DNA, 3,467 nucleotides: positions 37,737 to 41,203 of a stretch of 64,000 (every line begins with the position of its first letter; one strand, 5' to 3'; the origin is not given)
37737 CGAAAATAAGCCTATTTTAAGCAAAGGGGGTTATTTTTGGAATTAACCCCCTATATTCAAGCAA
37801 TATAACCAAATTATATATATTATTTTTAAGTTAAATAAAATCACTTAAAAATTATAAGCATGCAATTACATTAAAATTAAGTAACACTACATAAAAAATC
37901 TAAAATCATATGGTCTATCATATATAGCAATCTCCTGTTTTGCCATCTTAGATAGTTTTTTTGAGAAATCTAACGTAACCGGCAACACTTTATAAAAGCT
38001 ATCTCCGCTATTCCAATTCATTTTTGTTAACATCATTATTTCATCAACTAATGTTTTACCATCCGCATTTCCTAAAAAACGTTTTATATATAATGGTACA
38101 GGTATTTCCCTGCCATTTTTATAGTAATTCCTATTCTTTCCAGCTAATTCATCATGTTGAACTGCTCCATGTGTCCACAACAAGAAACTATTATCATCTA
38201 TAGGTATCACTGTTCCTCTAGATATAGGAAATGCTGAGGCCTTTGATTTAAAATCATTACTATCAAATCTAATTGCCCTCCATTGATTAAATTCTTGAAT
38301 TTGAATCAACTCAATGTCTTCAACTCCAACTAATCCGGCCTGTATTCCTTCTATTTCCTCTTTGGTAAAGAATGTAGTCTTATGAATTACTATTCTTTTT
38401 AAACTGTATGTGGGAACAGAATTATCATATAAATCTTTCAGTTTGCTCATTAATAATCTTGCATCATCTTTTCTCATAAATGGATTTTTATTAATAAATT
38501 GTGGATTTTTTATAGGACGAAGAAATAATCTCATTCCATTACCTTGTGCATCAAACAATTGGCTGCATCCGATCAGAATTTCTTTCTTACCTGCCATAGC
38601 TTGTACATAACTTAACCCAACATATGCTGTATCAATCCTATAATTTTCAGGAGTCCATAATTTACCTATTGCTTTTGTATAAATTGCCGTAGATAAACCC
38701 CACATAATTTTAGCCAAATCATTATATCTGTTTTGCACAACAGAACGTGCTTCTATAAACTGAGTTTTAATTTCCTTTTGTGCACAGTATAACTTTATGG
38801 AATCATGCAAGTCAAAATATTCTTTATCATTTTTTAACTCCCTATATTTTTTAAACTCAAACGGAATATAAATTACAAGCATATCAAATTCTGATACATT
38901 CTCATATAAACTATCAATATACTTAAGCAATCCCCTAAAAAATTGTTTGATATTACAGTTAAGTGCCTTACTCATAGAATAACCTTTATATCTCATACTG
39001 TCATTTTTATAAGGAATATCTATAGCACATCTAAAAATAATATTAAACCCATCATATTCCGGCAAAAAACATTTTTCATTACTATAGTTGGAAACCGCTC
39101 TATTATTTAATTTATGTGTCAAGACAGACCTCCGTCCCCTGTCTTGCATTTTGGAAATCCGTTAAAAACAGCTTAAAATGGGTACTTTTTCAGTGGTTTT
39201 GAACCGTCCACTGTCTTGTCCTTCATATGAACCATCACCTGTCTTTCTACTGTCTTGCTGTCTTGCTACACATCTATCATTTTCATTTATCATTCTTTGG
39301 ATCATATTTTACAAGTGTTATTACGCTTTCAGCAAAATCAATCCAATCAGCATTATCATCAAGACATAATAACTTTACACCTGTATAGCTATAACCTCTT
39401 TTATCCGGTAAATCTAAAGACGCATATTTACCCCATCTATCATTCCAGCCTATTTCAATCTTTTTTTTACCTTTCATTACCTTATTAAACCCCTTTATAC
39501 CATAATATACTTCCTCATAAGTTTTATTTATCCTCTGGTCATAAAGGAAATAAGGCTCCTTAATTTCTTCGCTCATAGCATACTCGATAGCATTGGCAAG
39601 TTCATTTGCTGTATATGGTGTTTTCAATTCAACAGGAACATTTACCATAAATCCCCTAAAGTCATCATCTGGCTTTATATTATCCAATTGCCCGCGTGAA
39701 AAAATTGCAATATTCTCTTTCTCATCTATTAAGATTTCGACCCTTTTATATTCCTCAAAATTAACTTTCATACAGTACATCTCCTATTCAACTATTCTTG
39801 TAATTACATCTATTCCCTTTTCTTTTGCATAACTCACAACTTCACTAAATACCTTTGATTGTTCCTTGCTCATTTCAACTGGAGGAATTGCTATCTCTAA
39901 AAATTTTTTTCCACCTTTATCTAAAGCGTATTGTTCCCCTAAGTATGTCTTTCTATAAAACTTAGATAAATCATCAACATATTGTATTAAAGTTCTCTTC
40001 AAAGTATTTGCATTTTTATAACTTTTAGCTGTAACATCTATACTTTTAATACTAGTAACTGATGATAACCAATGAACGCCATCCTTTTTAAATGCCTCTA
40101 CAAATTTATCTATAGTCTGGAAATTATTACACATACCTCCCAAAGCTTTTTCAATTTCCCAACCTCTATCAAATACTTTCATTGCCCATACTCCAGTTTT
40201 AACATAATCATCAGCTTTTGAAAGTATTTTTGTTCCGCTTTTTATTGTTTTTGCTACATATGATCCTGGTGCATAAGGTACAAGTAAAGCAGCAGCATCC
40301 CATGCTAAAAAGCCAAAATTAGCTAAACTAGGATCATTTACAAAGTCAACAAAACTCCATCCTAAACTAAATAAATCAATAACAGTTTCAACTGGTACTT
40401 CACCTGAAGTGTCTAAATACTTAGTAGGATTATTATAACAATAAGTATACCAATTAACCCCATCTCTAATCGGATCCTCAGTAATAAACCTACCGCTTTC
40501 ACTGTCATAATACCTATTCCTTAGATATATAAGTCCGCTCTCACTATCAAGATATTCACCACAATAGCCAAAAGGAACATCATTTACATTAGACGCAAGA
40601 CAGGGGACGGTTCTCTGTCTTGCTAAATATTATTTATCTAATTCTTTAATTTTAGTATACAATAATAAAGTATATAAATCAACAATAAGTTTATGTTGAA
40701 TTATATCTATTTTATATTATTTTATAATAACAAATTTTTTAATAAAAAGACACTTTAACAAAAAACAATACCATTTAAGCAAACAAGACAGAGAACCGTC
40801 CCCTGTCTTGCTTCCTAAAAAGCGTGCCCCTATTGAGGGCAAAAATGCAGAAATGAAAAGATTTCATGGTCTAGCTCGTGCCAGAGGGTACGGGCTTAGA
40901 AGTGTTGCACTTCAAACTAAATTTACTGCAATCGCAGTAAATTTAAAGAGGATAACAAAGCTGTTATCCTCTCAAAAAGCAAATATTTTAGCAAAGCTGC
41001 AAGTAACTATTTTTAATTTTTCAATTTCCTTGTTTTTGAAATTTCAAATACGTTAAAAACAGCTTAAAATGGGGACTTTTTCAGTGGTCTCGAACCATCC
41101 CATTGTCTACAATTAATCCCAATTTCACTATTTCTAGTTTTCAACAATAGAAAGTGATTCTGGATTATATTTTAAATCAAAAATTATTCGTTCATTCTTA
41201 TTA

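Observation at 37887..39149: Orphan catalytically dead short pAgo next to IS debris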

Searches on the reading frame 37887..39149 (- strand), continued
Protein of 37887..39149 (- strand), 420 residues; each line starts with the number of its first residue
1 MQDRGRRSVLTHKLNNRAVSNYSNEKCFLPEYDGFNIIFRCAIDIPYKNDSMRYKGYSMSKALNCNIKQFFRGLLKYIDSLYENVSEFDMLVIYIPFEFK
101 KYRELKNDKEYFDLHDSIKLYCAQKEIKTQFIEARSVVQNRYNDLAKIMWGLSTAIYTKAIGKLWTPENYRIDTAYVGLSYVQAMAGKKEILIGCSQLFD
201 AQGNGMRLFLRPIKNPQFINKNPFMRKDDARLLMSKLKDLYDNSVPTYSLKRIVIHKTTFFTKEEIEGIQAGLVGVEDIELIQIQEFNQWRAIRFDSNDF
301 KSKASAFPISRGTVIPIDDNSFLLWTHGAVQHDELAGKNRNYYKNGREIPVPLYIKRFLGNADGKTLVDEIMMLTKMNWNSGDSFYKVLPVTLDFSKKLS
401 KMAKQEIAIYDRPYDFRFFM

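Call 54: search_protein_families(library=ncbifam, proteins=[window:37890-39149:-], max_evalue=0.01)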
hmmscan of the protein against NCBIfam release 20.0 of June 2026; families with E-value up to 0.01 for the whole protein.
window:37890-39149:- (420 aa): 0 families

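Call 62: search_solved_structures(query=L087:2940-4781:+, max_evalue=0.001)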
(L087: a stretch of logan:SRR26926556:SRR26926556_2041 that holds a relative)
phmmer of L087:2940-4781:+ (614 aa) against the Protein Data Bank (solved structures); distinct sequences matched with E-value up to 0.001: 3.
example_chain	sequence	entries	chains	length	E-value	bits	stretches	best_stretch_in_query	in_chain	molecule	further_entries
8jkz_A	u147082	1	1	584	3.3e-35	125.2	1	19-405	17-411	Sir2 superfamily protein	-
8jl0_A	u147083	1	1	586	3.3e-35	125.2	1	19-405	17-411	Sir2 superfamily protein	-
8in8_B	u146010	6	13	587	3.3e-35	125.2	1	19-405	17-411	Sir2 superfamily protein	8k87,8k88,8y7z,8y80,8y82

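Call 63: search_protein_families(library=padloc, proteins=[L087:2940-6008:+, L053:11340-11705:+, L066:7754-8035:+], max_evalue=0.00001)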
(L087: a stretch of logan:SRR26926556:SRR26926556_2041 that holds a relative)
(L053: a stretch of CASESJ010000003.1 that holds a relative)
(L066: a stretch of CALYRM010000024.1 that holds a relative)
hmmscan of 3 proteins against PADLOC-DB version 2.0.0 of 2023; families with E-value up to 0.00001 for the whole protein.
L087:2940-6008:+ (1023 aa): 16 families
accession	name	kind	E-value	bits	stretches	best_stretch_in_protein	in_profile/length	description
PDLC02420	Aga_SIR2-PNTD1-PNTD2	-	0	1220.9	1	5-1023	4-1010/1010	Class I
PDLC02384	pAgo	-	8.1e-211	701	1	3-1023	3-1030/1030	-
PDLC02419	Aga_SIR2-PNTD1-PNTD2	-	4.5e-113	376.9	1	20-425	6-411/558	Class I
PDLC02377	pAgo_I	-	2.6e-109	364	1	554-1023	10-457/457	Class I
PDLC02436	pAgo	-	1.1e-94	315.8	1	551-1022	6-459/460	-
PDLC02401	Aga_SIR2-PNTD1-PNTD2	-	9.6e-83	276.7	1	42-520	1-497/524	Class I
PDLC02376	pAgo_I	-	1.3e-53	180.8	1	556-1023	7-455/455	Class I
PDLC02378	pAgo_I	-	1.7e-36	124.1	1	719-1022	201-492/493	Class I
PDLC02402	Aga_SIR2-PNTD1-PNTD2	-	1.6e-33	113.9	1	18-299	11-293/876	Class I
PDLC02392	pAgo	-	1.1e-27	94.9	1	675-1007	6-329/346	-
PDLC05061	PDC-S65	-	3.1e-21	74.3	1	25-297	36-291/592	-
PDLC02428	PprPIWI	-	5.7e-17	59.7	1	710-1008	397-651/666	-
PDLC05060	PDC-S65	-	6.2e-15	53.1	1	118-298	29-200/503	-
PDLC02418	Aga_SIR2-Kinase-PNTD1-PNTD2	-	5.8e-12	42.6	1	170-299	19-152/756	Class I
PDLC02397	pAgo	-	1.1e-11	42.3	1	704-1017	309-573/578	-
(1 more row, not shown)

L053:11340-11705:+ (122 aa): 1 family
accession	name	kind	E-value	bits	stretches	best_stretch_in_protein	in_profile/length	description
PDLC04899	PDC-S07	-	1e-43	146.3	1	1-121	7-127/135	-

L066:7754-8035:+ (94 aa): 1 family
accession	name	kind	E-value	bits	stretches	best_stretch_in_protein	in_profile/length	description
PDLC04899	PDC-S07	-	1.9e-33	113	1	1-94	35-128/135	-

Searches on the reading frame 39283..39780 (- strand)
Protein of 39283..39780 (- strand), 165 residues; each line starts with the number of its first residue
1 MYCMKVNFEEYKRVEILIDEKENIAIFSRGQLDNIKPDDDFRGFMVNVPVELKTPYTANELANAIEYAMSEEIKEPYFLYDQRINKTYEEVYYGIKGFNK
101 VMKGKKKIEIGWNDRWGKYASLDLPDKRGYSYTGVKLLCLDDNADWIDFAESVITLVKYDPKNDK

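Call 3: search_protein_families(library=pfam, proteins=[window:39283-39780:-], max_evalue=0.1)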
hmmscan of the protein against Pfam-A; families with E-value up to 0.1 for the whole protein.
window:39283-39780:- (165 aa): 1 family
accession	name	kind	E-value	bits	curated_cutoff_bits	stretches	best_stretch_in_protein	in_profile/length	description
PF12961.13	DUF3850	-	0.044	14.4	22.9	0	98-115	11-28/77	Domain of unknown function (DUF3850)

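Call 4: search_protein_families(library=padloc, proteins=[window:39283-39780:-], max_evalue=0.1)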
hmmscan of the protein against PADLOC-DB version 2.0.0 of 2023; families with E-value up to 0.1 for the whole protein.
window:39283-39780:- (165 aa): 0 families

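Call 54: search_protein_families(library=ncbifam, proteins=[window:39286-39780:-], max_evalue=0.01)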
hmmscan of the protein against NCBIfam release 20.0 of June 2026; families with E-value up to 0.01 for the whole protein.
window:39286-39780:- (165 aa): 0 families

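Call 63: search_protein_families(library=padloc, proteins=[L087:2940-6008:+], max_evalue=0.00001)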
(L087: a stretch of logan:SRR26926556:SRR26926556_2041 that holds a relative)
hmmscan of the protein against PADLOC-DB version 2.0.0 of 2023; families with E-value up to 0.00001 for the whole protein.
L087:2940-6008:+ (1023 aa): 16 families
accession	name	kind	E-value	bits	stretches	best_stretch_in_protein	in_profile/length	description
PDLC02420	Aga_SIR2-PNTD1-PNTD2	-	0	1220.9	1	5-1023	4-1010/1010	Class I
PDLC02384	pAgo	-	8.1e-211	701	1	3-1023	3-1030/1030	-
PDLC02419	Aga_SIR2-PNTD1-PNTD2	-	4.5e-113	376.9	1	20-425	6-411/558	Class I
PDLC02377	pAgo_I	-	2.6e-109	364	1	554-1023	10-457/457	Class I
PDLC02436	pAgo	-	1.1e-94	315.8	1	551-1022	6-459/460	-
PDLC02401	Aga_SIR2-PNTD1-PNTD2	-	9.6e-83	276.7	1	42-520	1-497/524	Class I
PDLC02376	pAgo_I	-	1.3e-53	180.8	1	556-1023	7-455/455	Class I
PDLC02378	pAgo_I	-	1.7e-36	124.1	1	719-1022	201-492/493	Class I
PDLC02402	Aga_SIR2-PNTD1-PNTD2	-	1.6e-33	113.9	1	18-299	11-293/876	Class I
PDLC02392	pAgo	-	1.1e-27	94.9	1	675-1007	6-329/346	-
PDLC05061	PDC-S65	-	3.1e-21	74.3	1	25-297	36-291/592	-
PDLC02428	PprPIWI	-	5.7e-17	59.7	1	710-1008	397-651/666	-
PDLC05060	PDC-S65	-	6.2e-15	53.1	1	118-298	29-200/503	-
PDLC02418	Aga_SIR2-Kinase-PNTD1-PNTD2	-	5.8e-12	42.6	1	170-299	19-152/756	Class I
PDLC02397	pAgo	-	1.1e-11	42.3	1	704-1017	309-573/578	-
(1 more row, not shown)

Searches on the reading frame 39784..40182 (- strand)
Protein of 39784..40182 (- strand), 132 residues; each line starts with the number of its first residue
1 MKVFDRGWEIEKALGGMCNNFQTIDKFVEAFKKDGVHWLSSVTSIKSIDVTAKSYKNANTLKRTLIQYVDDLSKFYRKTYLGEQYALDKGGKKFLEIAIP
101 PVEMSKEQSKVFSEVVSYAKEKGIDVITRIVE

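Call 3: search_protein_families(library=pfam, proteins=[window:39784-40182:-], max_evalue=0.1)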
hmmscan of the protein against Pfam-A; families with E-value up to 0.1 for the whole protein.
window:39784-40182:- (132 aa): 2 families
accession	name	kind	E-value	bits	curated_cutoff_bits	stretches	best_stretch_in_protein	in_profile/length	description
PF21111.3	CDI_toxin_EC869_like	-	1.5e-11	45.1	27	1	19-127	21-121/123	CDI toxin restriction endonuclease-like domain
PF12995.12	DUF3879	-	0.096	12.8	27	0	12-58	33-78/181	Domain of unknown function, E. rectale Gene description (DUF3879)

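Call 4: search_protein_families(library=padloc, proteins=[window:39784-40182:-], max_evalue=0.1)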
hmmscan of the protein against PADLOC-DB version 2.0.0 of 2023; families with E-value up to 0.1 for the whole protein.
window:39784-40182:- (132 aa): 0 families

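Call 54: search_protein_families(library=ncbifam, proteins=[window:39787-40182:-], max_evalue=0.01)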
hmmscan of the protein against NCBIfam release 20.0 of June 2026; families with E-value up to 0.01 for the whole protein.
window:39787-40182:- (132 aa): 0 families

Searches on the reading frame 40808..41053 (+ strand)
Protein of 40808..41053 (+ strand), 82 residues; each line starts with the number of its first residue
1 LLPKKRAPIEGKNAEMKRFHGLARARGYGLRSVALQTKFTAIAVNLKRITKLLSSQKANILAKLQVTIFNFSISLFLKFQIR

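Call 23: search_protein_families(library=pfam, proteins=[window:40808-41053:+], max_evalue=0.01)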
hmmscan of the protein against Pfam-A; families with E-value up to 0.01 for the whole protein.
window:40808-41053:+ (82 aa): 1 family
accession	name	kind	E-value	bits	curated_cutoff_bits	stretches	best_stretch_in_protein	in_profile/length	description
PF13751.12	DDE_Tnp_1_6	-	5.1e-08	33.7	25.1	1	5-49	79-124/125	Transposase DDE domain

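Call 54: search_protein_families(library=ncbifam, proteins=[window:40808-41053:+], max_evalue=0.01)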
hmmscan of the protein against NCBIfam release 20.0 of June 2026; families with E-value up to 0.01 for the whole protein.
window:40808-41053:+ (82 aa): 5 families
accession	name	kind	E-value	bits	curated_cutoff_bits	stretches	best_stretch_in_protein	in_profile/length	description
NF033551.1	transpos_IS1182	equivalog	2.3e-12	46.6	270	1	4-52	439-488/488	IS1182 family transposase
NF033581.1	transpos_IS5_4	equivalog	0.00033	20.1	140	1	4-46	242-284/285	IS5 family transposase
NF033578.1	transpos_IS5_1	equivalog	0.0011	18.2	275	1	4-51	371-418/419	IS5 family transposase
NF033593.1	transpos_ISNCY_1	equivalog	0.0013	17.4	325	1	4-50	397-443/444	ISNCY family transposase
TIGR01895.1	cas_Cas5t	exception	0.0046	16.6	96.7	1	28-78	55-102/217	type I-B CRISPR-associated protein Cas5b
